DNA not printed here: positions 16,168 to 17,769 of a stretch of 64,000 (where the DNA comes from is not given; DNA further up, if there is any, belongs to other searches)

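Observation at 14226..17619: Tandem array of five VirB2/TrbC-like pilin-like paralogs with a 54-nt identical segment, plus an adjacent anchored SBP-like protein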

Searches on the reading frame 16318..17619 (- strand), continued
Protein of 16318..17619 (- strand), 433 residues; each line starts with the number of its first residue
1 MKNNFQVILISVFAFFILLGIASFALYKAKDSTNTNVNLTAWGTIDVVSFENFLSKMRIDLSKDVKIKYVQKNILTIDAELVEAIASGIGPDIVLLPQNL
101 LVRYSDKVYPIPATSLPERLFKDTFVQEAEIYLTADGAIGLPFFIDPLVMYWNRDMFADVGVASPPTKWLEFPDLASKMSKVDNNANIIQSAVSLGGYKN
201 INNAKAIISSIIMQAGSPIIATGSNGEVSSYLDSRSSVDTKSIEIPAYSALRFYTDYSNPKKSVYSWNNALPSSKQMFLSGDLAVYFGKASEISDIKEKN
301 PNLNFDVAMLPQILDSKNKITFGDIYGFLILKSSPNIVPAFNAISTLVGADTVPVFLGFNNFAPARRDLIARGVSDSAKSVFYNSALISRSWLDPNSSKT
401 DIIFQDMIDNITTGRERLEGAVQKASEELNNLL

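Call 80: find_homologous_proteins(query=L042:9986-11668:+)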
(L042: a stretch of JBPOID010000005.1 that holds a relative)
Query L042:9986-11668:+ (560 aa): 1356 proteins with E <= 0.001 among 8000 candidates; the best 120 are listed.
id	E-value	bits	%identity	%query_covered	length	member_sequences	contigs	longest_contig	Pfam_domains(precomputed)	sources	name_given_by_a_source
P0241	0.0e+0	1229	100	100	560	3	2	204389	PF13416.12,PF01547.31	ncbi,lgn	-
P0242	3.7e-241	819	65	99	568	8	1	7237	PF13416.12,PF01547.31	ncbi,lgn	-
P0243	5.6e-183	628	64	76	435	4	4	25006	PF13416.12,PF01547.31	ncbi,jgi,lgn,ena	ncbi:MAG TPA: extracellular solute-binding protein [Candidatus Paceibacterota bacterium]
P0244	1.7e-182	626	67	73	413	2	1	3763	PF13416.12,PF18895.6,PF01547.31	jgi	-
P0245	3.9e-181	621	62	77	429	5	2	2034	PF13416.12,PF01547.31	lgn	-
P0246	8.6e-179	614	62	77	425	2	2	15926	PF13416.12,PF01547.31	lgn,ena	-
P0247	1.9e-178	613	62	76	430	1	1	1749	PF13416.12,PF01547.31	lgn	-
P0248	9.9e-178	610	61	76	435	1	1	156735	PF13416.12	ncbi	-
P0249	6.5e-177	608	63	77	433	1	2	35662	PF13416.12,PF01547.31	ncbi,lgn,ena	-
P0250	1.8e-176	606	63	77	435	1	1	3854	PF13416.12,PF01547.31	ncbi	-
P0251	5.0e-176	605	62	77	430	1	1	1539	PF13416.12,PF01547.31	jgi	jgi:ABC-type glycerol-3-phosphate transport system substrate-binding protein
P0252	1.8e-175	603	61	77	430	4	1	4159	PF13416.12,PF01547.31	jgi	-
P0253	8.7e-175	601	61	76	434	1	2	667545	PF13416.12,PF01547.31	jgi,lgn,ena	-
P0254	2.4e-174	599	62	77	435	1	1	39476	PF13416.12,PF01547.31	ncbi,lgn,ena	-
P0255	5.6e-174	598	62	77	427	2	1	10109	PF13416.12,PF01547.31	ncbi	-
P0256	8.9e-174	597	63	76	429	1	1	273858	PF13416.12,PF01547.31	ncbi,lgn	-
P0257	1.7e-173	596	63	76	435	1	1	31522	PF13416.12,PF01547.31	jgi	jgi:ABC-type glycerol-3-phosphate transport system substrate-binding protein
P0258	2.3e-172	593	62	77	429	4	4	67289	PF13416.12,PF01547.31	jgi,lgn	jgi:ABC-type glycerol-3-phosphate transport system substrate-binding protein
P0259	3.6e-172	592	62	77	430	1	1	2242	PF13416.12,PF01547.31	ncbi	-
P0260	1.4e-171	590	61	77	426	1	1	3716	PF13416.12,PF01547.31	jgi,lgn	-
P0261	2.3e-171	589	60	77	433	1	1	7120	PF13416.12,PF01547.31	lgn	-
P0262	3.4e-170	585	60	77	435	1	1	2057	PF13416.12,PF01547.31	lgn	-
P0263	1.9e-169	583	61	77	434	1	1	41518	PF13416.12,PF01547.31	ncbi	-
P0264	2.9e-169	582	60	77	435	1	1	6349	PF13416.12,PF01547.31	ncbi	-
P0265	3.4e-169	582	61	76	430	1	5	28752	PF13416.12,PF01547.31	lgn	-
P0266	1.8e-168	580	60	77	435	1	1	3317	PF13416.12,PF01547.31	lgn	-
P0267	6.4e-168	578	61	77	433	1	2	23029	PF13416.12,PF01547.31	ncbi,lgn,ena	-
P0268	1.1e-167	577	61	77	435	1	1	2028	PF13416.12,PF01547.31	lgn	-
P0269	2.5e-167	576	60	77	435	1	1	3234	PF13416.12,PF01547.31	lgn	-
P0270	3.5e-167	575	61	76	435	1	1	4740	PF13416.12,PF01547.31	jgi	jgi:ABC-type glycerol-3-phosphate transport system substrate-binding protein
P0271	6.4e-167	575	59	77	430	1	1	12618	PF13416.12,PF01547.31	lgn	-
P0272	3.8e-166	572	59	76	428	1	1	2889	PF13416.12,PF01547.31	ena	-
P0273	5.7e-166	571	59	77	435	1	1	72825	PF13416.12,PF01547.31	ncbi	-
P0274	9.4e-166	571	58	76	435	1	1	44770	PF13416.12,PF01547.31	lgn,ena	-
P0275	1.4e-165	570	60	77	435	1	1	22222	PF13416.12,PF01547.31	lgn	-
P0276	3.3e-165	569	59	76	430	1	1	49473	PF13416.12,PF01547.31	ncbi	-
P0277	4.5e-165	568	59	77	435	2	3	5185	PF13416.12,PF01547.31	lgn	-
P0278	5.1e-165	568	58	76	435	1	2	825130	PF13416.12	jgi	jgi:ABC-type glycerol-3-phosphate transport system substrate-binding protein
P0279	8.8e-165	567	58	76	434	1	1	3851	PF13416.12,PF01547.31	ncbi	-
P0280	6.2e-163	561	58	76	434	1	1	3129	PF13416.12,PF01547.31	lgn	-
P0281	7.2e-163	561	60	76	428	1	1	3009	PF13416.12,PF01547.31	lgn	-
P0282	1.9e-162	560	59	76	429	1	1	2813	PF13416.12,PF01547.31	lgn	-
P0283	2.8e-162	559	58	77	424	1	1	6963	PF13416.12,PF01547.31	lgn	-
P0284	6.6e-161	555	58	76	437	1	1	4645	PF13416.12,PF01547.31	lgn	-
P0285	1.2e-160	554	57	76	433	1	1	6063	PF13416.12,PF01547.31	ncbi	-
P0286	1.7e-160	553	58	76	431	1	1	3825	PF13416.12,PF01547.31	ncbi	-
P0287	8.1e-160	551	58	76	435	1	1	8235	PF13416.12,PF01547.31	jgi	jgi:ABC-type glycerol-3-phosphate transport system substrate-binding protein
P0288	1.3e-159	550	58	76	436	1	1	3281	PF13416.12,PF01547.31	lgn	-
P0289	1.4e-159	550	57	76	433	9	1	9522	PF13416.12,PF01547.31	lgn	-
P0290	3.0e-159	549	58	76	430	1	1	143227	PF13416.12,PF01547.31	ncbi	ncbi:MAG: extracellular solute-binding protein [Patescibacteria group bacterium]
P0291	4.2e-159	549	56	76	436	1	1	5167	PF13416.12,PF01547.31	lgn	-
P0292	1.0e-158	547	57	76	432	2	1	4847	PF13416.12,PF01547.31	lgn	-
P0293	2.2e-158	546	57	76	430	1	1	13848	PF13416.12,PF01547.31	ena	-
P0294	2.4e-158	546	55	76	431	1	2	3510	PF13416.12,PF01547.31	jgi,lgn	jgi:ABC-type glycerol-3-phosphate transport system substrate-binding protein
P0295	3.1e-158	546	56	76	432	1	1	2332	PF13416.12,PF01547.31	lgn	-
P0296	1.3e-157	544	57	76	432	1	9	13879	PF13416.12,PF01547.31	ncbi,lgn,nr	ncbi:MAG: multiple sugar transport system substrate-binding protein [Patescibacteria group bacterium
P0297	1.3e-157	544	57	76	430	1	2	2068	PF13416.12,PF01547.31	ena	-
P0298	2.4e-157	543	55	76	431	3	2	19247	PF13416.12,PF01547.31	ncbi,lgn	-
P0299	2.8e-157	543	57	76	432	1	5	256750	PF13416.12,PF01547.31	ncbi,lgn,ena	ncbi:MAG: extracellular solute-binding protein [Patescibacteria group bacterium]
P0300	3.5e-157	542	56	76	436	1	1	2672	PF13416.12,PF01547.31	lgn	-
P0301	5.3e-157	542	57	76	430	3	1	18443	PF13416.12,PF01547.31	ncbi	-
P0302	5.4e-157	542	55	76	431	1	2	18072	PF01547.31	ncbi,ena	-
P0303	8.2e-157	541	57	76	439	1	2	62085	PF13416.12,PF01547.31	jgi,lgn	jgi:ABC-type glycerol-3-phosphate transport system substrate-binding protein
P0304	1.6e-156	540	57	76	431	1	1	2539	PF13416.12,PF01547.31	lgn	-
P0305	2.9e-156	539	55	76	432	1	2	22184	PF13416.12,PF01547.31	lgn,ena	-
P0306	3.1e-156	539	57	76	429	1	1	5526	PF13416.12,PF01547.31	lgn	-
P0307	3.6e-156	539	57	76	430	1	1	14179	PF13416.12,PF01547.31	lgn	-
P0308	1.8e-155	537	57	76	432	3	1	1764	PF13416.12,PF01547.31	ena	-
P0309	2.2e-155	537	55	76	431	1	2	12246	PF13416.12,PF01547.31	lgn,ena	-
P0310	2.3e-155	536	57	76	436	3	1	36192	PF13416.12,PF01547.31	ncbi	-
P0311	2.4e-155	536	46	100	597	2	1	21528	PF13416.12,PF01547.31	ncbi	-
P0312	3.6e-155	536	57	76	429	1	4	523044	PF13416.12,PF01547.31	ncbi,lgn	-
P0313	4.1e-155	536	56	76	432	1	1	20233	PF13416.12,PF01547.31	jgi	jgi:ABC-type glycerol-3-phosphate transport system substrate-binding protein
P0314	4.5e-155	535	56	76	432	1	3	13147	PF13416.12,PF01547.31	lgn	-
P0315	5.9e-155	535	46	100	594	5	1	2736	PF13416.12,PF01547.31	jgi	jgi:ABC-type glycerol-3-phosphate transport system substrate-binding protein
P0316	1.1e-154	534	56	76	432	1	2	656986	PF13416.12,PF01547.31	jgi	jgi:ABC-type glycerol-3-phosphate transport system substrate-binding protein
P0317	1.2e-154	534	55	76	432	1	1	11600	PF13416.12,PF01547.31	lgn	-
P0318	1.2e-154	534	56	76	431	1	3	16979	PF13416.12,PF01547.31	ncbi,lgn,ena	-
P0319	1.4e-154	534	55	76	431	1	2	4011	PF13416.12,PF01547.31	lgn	-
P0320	1.5e-154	534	56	76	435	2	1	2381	PF13416.12,PF01547.31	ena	-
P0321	1.5e-154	534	56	76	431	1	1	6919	PF13416.12,PF01547.31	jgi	jgi:ABC-type glycerol-3-phosphate transport system substrate-binding protein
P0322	1.8e-154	533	56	76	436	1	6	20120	PF13416.12,PF01547.31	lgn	-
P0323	3.3e-154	533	57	76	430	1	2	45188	PF13416.12,PF01547.31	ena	-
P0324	3.6e-154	532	55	76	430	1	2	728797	PF13416.12,PF01547.31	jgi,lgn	jgi:ABC-type glycerol-3-phosphate transport system substrate-binding protein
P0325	6.1e-154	532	55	76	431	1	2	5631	PF13416.12,PF01547.31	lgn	-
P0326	7.9e-154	531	55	76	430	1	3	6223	PF13416.12,PF01547.31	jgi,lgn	jgi:ABC-type glycerol-3-phosphate transport system substrate-binding protein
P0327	8.9e-154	531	54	76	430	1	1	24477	PF13416.12,PF01547.31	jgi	jgi:ABC-type glycerol-3-phosphate transport system substrate-binding protein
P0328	1.3e-153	531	55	76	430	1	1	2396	PF13416.12,PF01547.31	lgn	-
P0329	2.6e-153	530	56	76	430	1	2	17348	PF13416.12,PF01547.31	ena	-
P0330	3.1e-153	529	56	76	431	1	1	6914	PF13416.12,PF01547.31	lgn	-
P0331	5.7e-153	529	57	76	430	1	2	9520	PF13416.12,PF01547.31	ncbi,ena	ncbi:MAG: extracellular solute-binding protein [Patescibacteria group bacterium]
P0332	6.2e-153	528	55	76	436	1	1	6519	PF13416.12,PF01547.31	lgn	-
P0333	9.1e-153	528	55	76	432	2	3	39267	PF13416.12,PF01547.31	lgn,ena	-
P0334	1.6e-152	527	54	76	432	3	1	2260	PF13416.12,PF01547.31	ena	-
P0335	1.7e-152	527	55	76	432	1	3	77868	PF13416.12,PF01547.31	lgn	-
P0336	2.6e-152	526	56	76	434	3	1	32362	PF13416.12,PF01547.31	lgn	-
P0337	4.4e-152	526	54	76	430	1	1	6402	PF13416.12,PF01547.31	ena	-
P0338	6.0e-152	525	54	76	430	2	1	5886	PF13416.12,PF01547.31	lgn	-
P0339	6.1e-152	525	55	76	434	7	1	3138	PF13416.12,PF01547.31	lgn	-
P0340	8.7e-152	525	56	76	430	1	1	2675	PF13416.12,PF01547.31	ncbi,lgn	-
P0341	9.4e-152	525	57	76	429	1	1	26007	PF13416.12,PF01547.31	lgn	-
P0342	1.5e-151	524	56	76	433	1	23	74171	PF13416.12,PF01547.31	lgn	-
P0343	2.3e-151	523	55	76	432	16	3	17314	PF13416.12,PF01547.31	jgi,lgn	jgi:multiple sugar transport system substrate-binding protein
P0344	2.5e-151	523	54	76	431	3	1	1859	PF13416.12,PF01547.31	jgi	jgi:ABC-type glycerol-3-phosphate transport system substrate-binding protein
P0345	3.0e-151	523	55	75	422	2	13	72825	PF13416.12,PF01547.31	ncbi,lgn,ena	-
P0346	4.9e-151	522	55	76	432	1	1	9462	PF13416.12,PF01547.31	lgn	-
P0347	5.7e-151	522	55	76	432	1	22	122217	PF13416.12,PF01547.31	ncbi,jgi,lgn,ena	jgi:ABC-type glycerol-3-phosphate transport system substrate-binding protein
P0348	6.3e-151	522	55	76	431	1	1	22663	PF13416.12,PF01547.31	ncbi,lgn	-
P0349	1.4e-150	521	53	76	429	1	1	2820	PF13416.12,PF01547.31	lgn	-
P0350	3.1e-150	520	54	76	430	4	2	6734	PF13416.12,PF01547.31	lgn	-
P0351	7.0e-150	518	55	76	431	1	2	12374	PF13416.12,PF01547.31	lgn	-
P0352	2.1e-149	517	57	76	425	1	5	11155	PF13416.12,PF01547.31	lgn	-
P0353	2.5e-149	517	54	76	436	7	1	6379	PF13416.12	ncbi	-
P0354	2.9e-149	516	54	77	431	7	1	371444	PF13416.12,PF01547.31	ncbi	-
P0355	4.6e-149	516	55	76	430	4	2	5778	PF01547.31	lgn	-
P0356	5.0e-149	516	55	76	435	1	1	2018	PF13416.12,PF01547.31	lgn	-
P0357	6.6e-149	515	54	76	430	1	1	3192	PF13416.12,PF01547.31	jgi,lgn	jgi:ABC-type glycerol-3-phosphate transport system substrate-binding protein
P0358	1.4e-148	514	54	76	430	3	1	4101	PF13416.12,PF01547.31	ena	-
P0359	1.6e-148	514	53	76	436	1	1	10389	PF13416.12,PF01547.31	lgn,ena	-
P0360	1.9e-148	514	54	76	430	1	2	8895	PF13416.12,PF01547.31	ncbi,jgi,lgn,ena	jgi:ABC-type glycerol-3-phosphate transport system substrate-binding protein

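Call 82: find_encoding_contigs(protein=P0311, flank=6000, max_places=1)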
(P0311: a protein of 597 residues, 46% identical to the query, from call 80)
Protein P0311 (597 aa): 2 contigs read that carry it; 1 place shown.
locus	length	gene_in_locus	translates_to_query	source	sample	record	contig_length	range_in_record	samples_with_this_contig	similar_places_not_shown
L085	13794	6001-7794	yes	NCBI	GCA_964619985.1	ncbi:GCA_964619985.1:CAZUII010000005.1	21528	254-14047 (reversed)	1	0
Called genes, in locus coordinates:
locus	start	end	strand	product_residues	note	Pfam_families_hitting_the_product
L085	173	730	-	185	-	-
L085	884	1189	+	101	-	PF00166:Cpn10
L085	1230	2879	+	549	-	PF00118:Cpn60_TCP1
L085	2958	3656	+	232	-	-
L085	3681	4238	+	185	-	PF04011:LemA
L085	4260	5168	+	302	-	PF04536:TPM_phosphatase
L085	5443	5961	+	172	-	PF01135:PCMT (weak), PF01728:FtsJ (weak), PF13489:Methyltransf_23, PF01209:Ubie_methyltran, PF13847:Methyltransf_31, PF08241:Methyltransf_11, PF08242:Methyltransf_12, PF13649:Methyltransf_25, +3 more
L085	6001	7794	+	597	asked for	PF01547:SBP_bac_1, PF13416:SBP_bac_8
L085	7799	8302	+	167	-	PF04956:TrbC, PF26635:DUF8208 (weak), PF18895:T4SS_pilin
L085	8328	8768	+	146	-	PF18895:T4SS_pilin (weak)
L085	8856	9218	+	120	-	PF18895:T4SS_pilin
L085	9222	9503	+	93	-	PF18895:T4SS_pilin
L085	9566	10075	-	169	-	-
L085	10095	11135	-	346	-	-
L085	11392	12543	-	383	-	-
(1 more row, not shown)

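Call 83: find_encoding_contigs(protein=P0242, flank=6000, max_places=1)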
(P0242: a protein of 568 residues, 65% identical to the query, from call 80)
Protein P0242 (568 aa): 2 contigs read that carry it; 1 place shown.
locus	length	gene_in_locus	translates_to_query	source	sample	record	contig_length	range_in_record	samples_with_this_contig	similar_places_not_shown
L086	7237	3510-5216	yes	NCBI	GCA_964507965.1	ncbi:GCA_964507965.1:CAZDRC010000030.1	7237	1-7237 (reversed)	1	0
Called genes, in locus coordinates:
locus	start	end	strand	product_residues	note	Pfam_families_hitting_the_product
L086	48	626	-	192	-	-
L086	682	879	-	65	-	-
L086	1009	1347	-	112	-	-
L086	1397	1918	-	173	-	-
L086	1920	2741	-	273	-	PF02086:MethyltransfD12 (faint), PF01555:N6_N4_Mtase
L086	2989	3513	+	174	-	PF01209:Ubie_methyltran, PF01135:PCMT (weak), PF13847:Methyltransf_31, PF08241:Methyltransf_11, PF13649:Methyltransf_25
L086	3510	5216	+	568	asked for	PF01547:SBP_bac_1, PF13416:SBP_bac_8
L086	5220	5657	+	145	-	PF18895:T4SS_pilin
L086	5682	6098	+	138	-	PF16995:tRNA-synt_2_TM (weak), PF18895:T4SS_pilin (weak)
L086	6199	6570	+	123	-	PF18895:T4SS_pilin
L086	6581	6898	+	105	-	PF18895:T4SS_pilin (weak)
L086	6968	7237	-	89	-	?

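Call 85: search_protein_families(library=pfam, proteins=[L037:4722-6347:+, L006:9462-10394:+, P0311, P0242, L042:9986-11668:+], max_evalue=0.01)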
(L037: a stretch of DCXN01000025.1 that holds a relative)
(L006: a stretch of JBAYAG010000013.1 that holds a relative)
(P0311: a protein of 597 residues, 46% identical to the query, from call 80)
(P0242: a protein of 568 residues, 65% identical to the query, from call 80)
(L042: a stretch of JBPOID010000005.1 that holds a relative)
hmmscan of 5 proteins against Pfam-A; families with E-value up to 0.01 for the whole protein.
L037:4722-6347:+ (541 aa): 2 families
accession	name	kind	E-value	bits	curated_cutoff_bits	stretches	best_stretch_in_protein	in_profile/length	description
PF00082.27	Peptidase_S8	-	3.4e-17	63.1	21.8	1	178-348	49-256/288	Subtilase family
PF18895.5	T4SS_pilin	-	2.4e-09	37.6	26.6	1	450-510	12-71/71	Type IV secretion system pilin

L006:9462-10394:+ (310 aa): 2 families
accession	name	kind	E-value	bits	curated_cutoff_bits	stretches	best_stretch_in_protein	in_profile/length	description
PF18895.5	T4SS_pilin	-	2.7e-09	37.4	26.6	1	229-293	7-70/71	Type IV secretion system pilin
PF10342.15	Kre9_KNH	-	3.1e-08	34.7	24.6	1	34-116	2-94/94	Kre9/KNH-like N-terminal Ig-like domain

P0311 (597 aa): 3 families
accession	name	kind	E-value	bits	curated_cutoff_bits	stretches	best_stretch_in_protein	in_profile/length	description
PF01547.30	SBP_bac_1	-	5.4e-16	59.9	26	1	66-345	24-304/307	Bacterial extracellular solute-binding protein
PF13416.11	SBP_bac_8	-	5.6e-15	56.3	27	1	63-364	9-266/279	Bacterial extracellular solute-binding protein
PF18895.5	T4SS_pilin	-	0.0011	19.4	26.6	1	522-579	11-69/71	Type IV secretion system pilin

P0242 (568 aa): 3 families
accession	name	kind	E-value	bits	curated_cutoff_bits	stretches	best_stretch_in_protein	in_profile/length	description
PF13416.11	SBP_bac_8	-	2.3e-13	51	27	1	62-365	10-267/279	Bacterial extracellular solute-binding protein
PF01547.30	SBP_bac_1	-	7.3e-12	46.3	26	1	64-344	24-303/307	Bacterial extracellular solute-binding protein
PF18895.5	T4SS_pilin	-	0.0012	19.3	26.6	1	489-547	6-66/71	Type IV secretion system pilin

L042:9986-11668:+ (560 aa): 3 families
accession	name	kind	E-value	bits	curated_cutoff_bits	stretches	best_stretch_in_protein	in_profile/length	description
PF13416.11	SBP_bac_8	-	4.3e-16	60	27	1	63-368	10-268/279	Bacterial extracellular solute-binding protein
PF01547.30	SBP_bac_1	-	4.8e-16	60.1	26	1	66-346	24-303/307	Bacterial extracellular solute-binding protein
PF18895.5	T4SS_pilin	-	0.00013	22.4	26.6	1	481-539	6-66/71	Type IV secretion system pilin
